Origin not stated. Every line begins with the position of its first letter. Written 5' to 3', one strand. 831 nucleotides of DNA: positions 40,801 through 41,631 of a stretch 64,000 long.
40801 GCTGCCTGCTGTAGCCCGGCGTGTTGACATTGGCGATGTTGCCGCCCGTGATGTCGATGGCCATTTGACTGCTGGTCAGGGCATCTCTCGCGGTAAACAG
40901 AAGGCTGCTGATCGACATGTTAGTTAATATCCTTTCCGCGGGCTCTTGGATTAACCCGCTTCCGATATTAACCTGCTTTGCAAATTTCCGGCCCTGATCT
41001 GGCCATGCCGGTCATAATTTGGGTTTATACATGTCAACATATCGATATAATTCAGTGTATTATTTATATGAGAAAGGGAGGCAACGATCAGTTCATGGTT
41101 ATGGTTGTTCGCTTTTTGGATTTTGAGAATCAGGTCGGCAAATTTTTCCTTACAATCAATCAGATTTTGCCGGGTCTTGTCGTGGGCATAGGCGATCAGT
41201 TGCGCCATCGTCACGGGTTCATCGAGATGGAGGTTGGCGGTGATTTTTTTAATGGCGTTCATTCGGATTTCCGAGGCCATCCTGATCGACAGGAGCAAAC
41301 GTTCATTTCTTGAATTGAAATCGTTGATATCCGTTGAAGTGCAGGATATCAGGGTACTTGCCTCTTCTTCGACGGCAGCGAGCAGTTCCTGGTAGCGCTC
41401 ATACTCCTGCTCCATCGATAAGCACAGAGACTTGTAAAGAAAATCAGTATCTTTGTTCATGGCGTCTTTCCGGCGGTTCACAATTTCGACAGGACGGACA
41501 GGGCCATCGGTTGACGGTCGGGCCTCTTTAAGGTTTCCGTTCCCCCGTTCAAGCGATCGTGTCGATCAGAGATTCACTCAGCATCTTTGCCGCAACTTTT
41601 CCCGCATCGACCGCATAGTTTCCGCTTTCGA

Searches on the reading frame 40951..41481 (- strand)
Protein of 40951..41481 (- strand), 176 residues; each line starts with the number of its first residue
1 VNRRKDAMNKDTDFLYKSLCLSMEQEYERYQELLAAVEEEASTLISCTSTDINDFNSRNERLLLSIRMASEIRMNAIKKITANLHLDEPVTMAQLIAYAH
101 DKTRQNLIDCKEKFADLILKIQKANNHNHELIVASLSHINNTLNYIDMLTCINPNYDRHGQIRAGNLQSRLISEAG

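Call 70: search_protein_families(library=pfam, proteins=[window:40951-41481:-], max_evalue=0.001)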
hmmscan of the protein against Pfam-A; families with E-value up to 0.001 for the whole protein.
window:40951-41481:- (176 aa): 2 families
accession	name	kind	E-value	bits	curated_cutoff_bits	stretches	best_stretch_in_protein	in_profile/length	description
PF05130.17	FlgN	-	3.2e-18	67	30.5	1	16-162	3-145/147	FlgN protein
PF05853.18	BKACE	-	0.00047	20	24.8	1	25-148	57-161/274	beta-keto acid cleavage enzyme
